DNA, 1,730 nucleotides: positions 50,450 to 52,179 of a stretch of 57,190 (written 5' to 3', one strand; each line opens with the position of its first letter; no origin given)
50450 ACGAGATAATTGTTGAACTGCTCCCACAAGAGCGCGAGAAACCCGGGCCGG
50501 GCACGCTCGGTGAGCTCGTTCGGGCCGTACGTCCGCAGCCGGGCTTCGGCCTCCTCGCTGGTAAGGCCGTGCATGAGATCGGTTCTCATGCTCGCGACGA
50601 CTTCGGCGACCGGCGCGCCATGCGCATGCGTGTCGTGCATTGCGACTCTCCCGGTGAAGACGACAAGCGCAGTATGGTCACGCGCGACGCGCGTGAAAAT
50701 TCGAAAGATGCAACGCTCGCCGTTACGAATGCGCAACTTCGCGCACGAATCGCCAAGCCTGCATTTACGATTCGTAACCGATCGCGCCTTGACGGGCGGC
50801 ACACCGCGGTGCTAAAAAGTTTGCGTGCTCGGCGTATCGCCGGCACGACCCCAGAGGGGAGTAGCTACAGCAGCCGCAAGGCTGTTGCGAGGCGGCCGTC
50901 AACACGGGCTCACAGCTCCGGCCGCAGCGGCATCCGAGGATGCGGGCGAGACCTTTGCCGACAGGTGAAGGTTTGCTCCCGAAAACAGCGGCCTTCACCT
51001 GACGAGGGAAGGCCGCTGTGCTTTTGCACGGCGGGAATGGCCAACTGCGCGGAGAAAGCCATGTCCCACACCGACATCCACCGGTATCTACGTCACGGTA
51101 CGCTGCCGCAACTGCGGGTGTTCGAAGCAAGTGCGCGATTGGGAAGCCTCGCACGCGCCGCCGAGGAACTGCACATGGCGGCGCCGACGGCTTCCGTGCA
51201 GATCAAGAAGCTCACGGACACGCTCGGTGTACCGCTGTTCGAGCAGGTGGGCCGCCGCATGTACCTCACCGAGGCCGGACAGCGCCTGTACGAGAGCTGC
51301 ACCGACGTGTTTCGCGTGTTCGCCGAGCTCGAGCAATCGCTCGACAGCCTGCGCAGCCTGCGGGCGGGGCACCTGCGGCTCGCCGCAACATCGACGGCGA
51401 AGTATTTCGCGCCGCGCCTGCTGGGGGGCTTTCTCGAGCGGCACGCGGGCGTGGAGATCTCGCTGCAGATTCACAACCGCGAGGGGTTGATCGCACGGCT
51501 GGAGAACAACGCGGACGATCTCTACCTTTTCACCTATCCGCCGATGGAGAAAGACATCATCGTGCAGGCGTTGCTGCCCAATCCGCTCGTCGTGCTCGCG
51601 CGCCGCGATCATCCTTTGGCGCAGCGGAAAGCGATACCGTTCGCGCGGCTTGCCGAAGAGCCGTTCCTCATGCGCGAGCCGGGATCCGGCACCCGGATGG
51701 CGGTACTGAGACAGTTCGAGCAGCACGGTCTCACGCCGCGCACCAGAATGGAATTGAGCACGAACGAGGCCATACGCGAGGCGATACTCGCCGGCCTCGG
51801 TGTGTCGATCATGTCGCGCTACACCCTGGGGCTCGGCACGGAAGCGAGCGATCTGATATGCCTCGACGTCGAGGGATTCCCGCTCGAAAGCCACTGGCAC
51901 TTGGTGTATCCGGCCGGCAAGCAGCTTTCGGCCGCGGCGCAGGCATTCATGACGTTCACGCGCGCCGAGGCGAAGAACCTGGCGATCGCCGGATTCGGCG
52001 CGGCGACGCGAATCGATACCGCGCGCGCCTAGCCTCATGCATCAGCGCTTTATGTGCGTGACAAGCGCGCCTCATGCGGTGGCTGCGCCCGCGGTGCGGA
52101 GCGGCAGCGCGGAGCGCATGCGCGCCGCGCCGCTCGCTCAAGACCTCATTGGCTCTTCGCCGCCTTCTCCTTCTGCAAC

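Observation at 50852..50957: Mn2+ (yybP-ykoY)-type riboswitch aptamer placed in front of a LysR regulator rather than a transporter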

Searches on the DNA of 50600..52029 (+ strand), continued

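Call 35: search_with_rna_model(model_id=R1, sources=[window, L001, L002, L003, L004, L005, L006, L007, L008, L009, L010, L011, L012, L013, L014, L015, L016, L017, L018, L019, L020, L021, L022, L023, L024, L025, L026, L027, L028, L029, L030, L031, L032, L033, L034, L035, L036, L037, L038, L039, L040, L041, L042, L043, L044, L045, L046, L047, L048, L049, L050, L051, L052, L053, L054, L055, L056, L057, L058, L059, L060, L061, L062, L063, L064, L065, L066, L067, L068, L069, L070], max_evalue=0.01)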
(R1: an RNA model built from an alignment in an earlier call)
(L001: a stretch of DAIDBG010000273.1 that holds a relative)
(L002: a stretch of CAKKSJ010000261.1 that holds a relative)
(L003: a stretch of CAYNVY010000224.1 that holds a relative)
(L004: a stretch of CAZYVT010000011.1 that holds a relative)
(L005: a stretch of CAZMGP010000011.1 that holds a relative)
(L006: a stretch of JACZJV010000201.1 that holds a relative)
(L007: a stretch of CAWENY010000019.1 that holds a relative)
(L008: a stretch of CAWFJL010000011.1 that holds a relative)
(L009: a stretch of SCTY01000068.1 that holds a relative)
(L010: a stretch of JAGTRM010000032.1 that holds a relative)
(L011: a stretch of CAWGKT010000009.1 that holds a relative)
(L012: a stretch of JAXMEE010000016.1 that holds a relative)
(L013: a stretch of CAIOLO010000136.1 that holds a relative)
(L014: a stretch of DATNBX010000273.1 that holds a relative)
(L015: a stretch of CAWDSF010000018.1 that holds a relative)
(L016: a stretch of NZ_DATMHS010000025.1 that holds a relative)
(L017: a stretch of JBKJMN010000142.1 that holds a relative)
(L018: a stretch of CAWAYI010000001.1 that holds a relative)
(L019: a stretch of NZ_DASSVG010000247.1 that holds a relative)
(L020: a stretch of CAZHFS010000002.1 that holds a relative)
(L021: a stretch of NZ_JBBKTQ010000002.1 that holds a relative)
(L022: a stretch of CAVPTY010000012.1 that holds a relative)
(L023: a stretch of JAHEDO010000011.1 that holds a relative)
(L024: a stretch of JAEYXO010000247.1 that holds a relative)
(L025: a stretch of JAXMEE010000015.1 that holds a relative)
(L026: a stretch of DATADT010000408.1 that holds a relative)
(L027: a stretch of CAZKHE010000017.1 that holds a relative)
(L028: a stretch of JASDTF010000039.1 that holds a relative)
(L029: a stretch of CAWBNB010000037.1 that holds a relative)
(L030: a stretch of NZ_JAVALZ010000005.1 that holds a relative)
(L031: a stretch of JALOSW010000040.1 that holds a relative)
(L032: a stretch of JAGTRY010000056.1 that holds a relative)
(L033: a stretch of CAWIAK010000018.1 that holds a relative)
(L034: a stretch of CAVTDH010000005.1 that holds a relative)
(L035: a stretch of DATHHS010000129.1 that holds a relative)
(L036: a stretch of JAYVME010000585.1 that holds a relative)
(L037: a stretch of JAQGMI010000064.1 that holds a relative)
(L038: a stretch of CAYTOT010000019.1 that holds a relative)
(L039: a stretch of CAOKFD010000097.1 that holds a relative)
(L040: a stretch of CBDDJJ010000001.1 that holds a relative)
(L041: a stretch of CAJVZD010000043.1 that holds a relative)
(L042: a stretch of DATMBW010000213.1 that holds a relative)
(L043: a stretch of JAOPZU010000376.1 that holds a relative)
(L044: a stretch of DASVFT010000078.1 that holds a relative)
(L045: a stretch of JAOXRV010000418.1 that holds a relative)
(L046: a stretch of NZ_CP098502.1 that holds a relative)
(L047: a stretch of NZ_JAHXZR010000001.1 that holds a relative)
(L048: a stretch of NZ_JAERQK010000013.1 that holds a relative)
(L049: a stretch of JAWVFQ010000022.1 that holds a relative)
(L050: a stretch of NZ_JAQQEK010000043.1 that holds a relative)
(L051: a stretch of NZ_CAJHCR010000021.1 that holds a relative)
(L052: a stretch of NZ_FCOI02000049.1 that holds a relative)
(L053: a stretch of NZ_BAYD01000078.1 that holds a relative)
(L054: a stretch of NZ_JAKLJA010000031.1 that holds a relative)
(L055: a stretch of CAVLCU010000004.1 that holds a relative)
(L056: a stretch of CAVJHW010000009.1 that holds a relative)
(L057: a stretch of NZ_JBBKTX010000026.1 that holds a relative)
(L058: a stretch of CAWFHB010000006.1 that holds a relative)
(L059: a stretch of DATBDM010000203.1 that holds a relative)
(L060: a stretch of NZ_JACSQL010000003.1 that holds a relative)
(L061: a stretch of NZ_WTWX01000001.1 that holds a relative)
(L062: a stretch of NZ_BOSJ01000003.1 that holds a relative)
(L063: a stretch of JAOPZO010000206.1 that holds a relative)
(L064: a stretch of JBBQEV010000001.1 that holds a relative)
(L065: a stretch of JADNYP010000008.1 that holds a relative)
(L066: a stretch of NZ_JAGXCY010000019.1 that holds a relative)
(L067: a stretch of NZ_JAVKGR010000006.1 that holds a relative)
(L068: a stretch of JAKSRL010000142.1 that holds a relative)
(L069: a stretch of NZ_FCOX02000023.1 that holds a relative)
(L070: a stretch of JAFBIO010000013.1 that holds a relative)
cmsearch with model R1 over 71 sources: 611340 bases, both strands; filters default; matches with E-value up to 0.01: 42.
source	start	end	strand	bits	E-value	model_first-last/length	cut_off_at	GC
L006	3783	3897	+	119.6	3.4e-26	1-115/115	no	0.65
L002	2339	2455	+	117.5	1.1e-25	1-115/115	no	0.62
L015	3779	3893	+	117.3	1.2e-25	1-115/115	no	0.58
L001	2697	2810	+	116.4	2.1e-25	1-115/115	no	0.68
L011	3783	3894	+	113.7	9.8e-25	1-115/115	no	0.62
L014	3789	3905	+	113.6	1e-24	1-115/115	no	0.68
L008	3784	3893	+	113.4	1.2e-24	1-115/115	no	0.63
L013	3777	3896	+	112.5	1.9e-24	1-115/115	no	0.62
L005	3785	3898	+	112.1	2.4e-24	1-115/115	no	0.68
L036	3780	3896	+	111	4.5e-24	1-115/115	no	0.56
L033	3784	3893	+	110.7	5.2e-24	1-115/115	no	0.64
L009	3818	3932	+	110.3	6.6e-24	1-115/115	no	0.65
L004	3784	3894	+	110.3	6.7e-24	1-115/115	no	0.68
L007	3848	3967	+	107.8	2.7e-23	1-115/115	no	0.69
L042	2444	2557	+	107.4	3.4e-23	1-115/115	no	0.68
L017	3778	3894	+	106.8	4.9e-23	1-115/115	no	0.59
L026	1570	1683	+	105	1.3e-22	1-115/115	no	0.71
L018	3782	3901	+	104.4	1.8e-22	1-115/115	no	0.67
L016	3783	3899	+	103.4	3.2e-22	1-115/115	no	0.73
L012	3823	3936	+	99.6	2.8e-21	1-115/115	no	0.68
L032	3257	3364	+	98.8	4.3e-21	1-115/115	no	0.62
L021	3766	3886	+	98.4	5.4e-21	1-115/115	no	0.73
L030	3791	3900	+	97.1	1.1e-20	1-115/115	no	0.64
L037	3762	3880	+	96.3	1.7e-20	1-115/115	no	0.56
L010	2113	2222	+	94.2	5.7e-20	1-115/115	no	0.58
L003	2925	3064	+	94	6.6e-20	1-115/115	no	0.59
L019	1008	1131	+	93.9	6.8e-20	1-115/115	no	0.73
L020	3766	3872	+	93.3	9.8e-20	1-115/115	no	0.59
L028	3768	3874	+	92.3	1.7e-19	1-115/115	no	0.59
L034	3780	3902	+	90.8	3.9e-19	1-115/115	no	0.74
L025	3795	3902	+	88.8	1.2e-18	1-115/115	no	0.72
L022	3784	3904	+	88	1.9e-18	1-115/115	no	0.73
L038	3752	3878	+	84.8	1.2e-17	1-115/115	no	0.65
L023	3787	3894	+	84.7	1.3e-17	1-115/115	no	0.68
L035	2643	2742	+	81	9.8e-17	1-115/115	no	0.64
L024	1373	1512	+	80.6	1.2e-16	1-115/115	no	0.71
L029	3811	3913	+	72.4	1.3e-14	1-115/115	no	0.65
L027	3506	3612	-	68.3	1.3e-13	1-115/115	no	0.68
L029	3498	3594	-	62.5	3.3e-12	1-115/115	no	0.75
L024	1069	1166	-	58.7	2.8e-11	1-115/115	no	0.64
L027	3777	3909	+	45.5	4.9e-08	1-115/115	no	0.68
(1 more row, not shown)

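Call 69: search_with_rna_model(model_id=R1, sources=[window, L071, L072, L024, L027, L029, L073, L074, L075, L076, L077, L079, L080, L081, L082, L084, L085, L086, L087, L088, L089, L090, L091, L092, L093, L094, L095, L096, L097, L098, L099, L100, L101, L102, L103, L104, L105, L106, L107, L108, L109, L110, L111, L112, L113, L115, L116, L117, L118, L119, L121, L122, L124, L125, L126, L127, L129, L130, L131, L132, L134, L135, L136, L137, L138, L139, L140, L141, L143, L145, L146, L147, L148, L149, L152], max_evalue=0.001, make_alignment=true)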
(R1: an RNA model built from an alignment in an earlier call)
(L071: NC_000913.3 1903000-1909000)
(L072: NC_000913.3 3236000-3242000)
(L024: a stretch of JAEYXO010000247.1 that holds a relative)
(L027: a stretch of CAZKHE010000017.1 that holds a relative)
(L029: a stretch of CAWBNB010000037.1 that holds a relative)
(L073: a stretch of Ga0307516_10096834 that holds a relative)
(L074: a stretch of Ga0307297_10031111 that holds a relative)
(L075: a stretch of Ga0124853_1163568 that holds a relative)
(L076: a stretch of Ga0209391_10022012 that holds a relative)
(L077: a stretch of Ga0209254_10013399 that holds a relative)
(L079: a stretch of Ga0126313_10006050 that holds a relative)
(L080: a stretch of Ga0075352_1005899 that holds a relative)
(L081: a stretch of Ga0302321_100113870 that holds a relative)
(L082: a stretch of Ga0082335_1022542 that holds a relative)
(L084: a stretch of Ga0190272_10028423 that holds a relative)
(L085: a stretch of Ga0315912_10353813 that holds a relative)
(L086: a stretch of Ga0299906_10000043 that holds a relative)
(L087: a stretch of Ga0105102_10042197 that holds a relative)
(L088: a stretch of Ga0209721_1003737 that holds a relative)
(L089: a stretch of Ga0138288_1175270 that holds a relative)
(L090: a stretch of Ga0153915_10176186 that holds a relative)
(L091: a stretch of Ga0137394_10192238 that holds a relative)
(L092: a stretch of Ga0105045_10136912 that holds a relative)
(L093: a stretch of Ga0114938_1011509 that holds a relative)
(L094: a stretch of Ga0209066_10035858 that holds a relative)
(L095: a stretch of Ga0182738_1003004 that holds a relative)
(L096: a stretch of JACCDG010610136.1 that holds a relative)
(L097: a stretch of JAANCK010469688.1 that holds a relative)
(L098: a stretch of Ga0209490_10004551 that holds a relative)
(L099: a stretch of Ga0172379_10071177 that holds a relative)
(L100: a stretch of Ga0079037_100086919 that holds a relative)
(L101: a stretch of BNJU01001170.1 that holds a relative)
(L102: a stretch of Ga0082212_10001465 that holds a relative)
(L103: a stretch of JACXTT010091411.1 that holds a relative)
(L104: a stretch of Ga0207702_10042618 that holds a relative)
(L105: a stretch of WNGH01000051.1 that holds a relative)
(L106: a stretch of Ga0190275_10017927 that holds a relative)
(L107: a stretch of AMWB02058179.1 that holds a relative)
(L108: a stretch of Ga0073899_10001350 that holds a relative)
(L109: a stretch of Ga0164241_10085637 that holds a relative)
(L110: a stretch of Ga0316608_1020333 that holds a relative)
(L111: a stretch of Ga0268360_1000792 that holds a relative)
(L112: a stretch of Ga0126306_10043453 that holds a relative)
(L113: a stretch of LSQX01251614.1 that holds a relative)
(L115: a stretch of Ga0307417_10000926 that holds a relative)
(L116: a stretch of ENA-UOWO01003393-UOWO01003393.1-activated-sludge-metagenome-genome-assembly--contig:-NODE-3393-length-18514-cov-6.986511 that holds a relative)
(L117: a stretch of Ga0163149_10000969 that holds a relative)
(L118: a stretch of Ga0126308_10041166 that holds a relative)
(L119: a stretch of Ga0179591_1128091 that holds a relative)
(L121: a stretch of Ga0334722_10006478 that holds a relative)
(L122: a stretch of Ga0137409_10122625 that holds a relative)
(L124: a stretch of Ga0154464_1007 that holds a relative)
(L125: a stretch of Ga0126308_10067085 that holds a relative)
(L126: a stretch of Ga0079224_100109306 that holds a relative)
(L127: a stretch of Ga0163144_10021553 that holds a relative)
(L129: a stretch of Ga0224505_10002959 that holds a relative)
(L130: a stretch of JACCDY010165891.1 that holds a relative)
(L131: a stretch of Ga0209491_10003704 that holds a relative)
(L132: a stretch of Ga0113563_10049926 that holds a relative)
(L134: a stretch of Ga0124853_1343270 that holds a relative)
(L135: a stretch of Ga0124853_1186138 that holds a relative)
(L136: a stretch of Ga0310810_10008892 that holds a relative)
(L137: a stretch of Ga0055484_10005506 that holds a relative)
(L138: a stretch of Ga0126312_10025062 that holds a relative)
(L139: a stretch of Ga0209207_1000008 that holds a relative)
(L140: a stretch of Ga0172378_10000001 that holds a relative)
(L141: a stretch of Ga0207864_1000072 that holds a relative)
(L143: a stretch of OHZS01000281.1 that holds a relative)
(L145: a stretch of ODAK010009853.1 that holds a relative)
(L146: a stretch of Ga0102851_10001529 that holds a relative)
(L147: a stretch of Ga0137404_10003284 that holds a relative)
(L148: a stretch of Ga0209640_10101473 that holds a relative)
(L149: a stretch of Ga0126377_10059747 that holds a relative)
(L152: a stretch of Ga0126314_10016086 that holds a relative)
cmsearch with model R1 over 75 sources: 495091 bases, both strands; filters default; matches with E-value up to 0.001: 80.
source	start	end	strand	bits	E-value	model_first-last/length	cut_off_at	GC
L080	2088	2202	-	114.7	4.5e-25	1-115/115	no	0.64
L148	449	562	+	108.4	1.5e-23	1-115/115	no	0.66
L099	1792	1905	-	107.3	2.9e-23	1-115/115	no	0.62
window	50849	50959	+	93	9e-20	1-115/115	no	0.69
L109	2077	2210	+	87.3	2.3e-18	1-115/115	no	0.64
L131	6114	6247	-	86.1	4.6e-18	1-115/115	no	0.55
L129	2463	2596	-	83.7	1.7e-17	1-115/115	no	0.63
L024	1373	1512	+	80.6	9.8e-17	1-115/115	no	0.71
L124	5528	5636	-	76.7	9.3e-16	1-115/115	no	0.66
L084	1473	1601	-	73.7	4.9e-15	1-115/115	no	0.67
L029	3811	3913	+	72.4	1e-14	1-115/115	no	0.65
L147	1836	1933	+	69.2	6.2e-14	1-115/115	no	0.67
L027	3506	3612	-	68.3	1e-13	1-115/115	no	0.68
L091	299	396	+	67.9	1.3e-13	1-115/115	no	0.67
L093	403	511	+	66.9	2.3e-13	1-115/115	no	0.67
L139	8985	9114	-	65.9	4e-13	1-115/115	no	0.67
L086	6315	6441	+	65.4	5.3e-13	1-115/115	no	0.68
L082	2615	2745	+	65.2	6e-13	1-115/115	no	0.6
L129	2832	2952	+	63.8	1.3e-12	1-115/115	no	0.62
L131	6622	6741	+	63.2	1.8e-12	1-115/115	no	0.62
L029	3498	3594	-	62.5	2.7e-12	1-115/115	no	0.75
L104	1865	1970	+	61.3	5.4e-12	1-115/115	no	0.61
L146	7050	7159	-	59.3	1.6e-11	1-115/115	no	0.6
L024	1069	1166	-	58.7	2.3e-11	1-115/115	no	0.64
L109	1706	1826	-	58.7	2.4e-11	1-115/115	no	0.69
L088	7630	7727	-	58.6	2.5e-11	1-115/115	no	0.5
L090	1461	1575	+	57.8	4e-11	1-115/115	no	0.76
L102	440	540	+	57.7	4.2e-11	1-115/115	no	0.59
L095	2735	2858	+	57.1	5.8e-11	1-115/115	no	0.64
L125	905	1014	+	55.1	1.8e-10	1-115/115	no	0.7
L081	2448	2544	-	54.8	2.1e-10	1-115/115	no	0.58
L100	1176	1293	+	54.6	2.4e-10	1-115/115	no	0.55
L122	2052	2143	-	54.4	2.7e-10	1-115/115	no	0.65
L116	4192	4294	-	54.3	2.7e-10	1-115/115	no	0.61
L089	1161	1253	+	53.9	3.6e-10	1-115/115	no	0.57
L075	1107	1222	+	53.4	4.6e-10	1-115/115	no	0.66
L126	2731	2832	-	53.4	4.8e-10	1-115/115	no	0.66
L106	3871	3981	+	52.9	6.1e-10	1-115/115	no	0.67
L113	4117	4209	-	52.8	6.4e-10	1-115/115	no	0.35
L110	582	675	+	52.8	6.7e-10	1-115/115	no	0.5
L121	7426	7530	+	51.5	1.4e-09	1-115/115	no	0.57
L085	832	949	-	51.5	1.4e-09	1-115/115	no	0.61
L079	4404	4511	-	51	1.8e-09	1-115/115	no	0.71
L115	10257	10354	+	49.7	3.7e-09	1-115/115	no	0.62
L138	2283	2389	-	49.5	4.3e-09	1-115/115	no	0.71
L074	666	773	+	49.1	5.3e-09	1-115/115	no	0.7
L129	4456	4555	+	48.3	8.5e-09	1-115/115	no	0.62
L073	2458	2581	-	48.1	9.1e-09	1-115/115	no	0.57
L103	1066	1185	+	47.7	1.2e-08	1-115/115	no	0.73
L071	2463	2574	+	46.8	1.9e-08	1-115/115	no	0.48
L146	5376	5482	-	46.4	2.5e-08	1-115/115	no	0.64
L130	5006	5109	-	46.1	2.8e-08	1-115/115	no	0.53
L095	2154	2269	-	46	3e-08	1-115/115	no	0.72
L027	3777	3909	+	45.5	4e-08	1-115/115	no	0.68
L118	1924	2036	-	45.1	5e-08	1-115/115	no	0.71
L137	1175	1308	-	45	5.2e-08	1-115/115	no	0.65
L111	3711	3825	+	44.1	8.8e-08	1-115/115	no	0.68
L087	711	829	+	44.1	8.9e-08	1-115/115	no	0.58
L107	81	194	+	44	9.6e-08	1-115/115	no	0.65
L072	2373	2501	+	43.3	1.4e-07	1-115/115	no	0.48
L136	309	427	+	43.1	1.5e-07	1-115/115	no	0.75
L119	725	820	+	43.1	1.5e-07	1-115/115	no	0.62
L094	1940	2081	-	42.8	1.8e-07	1-115/115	no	0.55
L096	366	458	-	42.5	2.2e-07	1-115/115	no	0.47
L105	4211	4305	-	41.1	4.7e-07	1-115/115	no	0.72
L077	4007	4151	-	40.3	7.6e-07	1-115/115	no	0.73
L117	2994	3138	-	40.2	7.8e-07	1-115/115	no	0.65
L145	7953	8054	-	39.6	1.2e-06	1-115/115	no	0.71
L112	2242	2371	+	39.2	1.4e-06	1-115/115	no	0.63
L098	2035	2180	+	39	1.6e-06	1-115/115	no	0.64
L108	591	710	+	38.2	2.4e-06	1-115/115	no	0.73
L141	999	1124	+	37.1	4.6e-06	1-115/115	no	0.67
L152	1396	1526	-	36.8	5.3e-06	1-115/115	no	0.63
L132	568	686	-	36.7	5.6e-06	1-115/115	no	0.73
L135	74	193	+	36.3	7.1e-06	1-115/115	no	0.73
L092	628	772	+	34.4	2.1e-05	1-115/115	no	0.61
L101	177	264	+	33.1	4.5e-05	1-115/115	no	0.53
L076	576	689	-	29.9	0.00027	1-115/115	no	0.69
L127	10813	10931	+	29.7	0.0003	1-115/115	no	0.66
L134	1748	1863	-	28.8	0.00049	1-115/115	no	0.74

Alignment A2: 80 matches aligned to the model, 252 columns, each read 5' to 3' on its own strand. Consensus structure (alignment columns), stored with it:
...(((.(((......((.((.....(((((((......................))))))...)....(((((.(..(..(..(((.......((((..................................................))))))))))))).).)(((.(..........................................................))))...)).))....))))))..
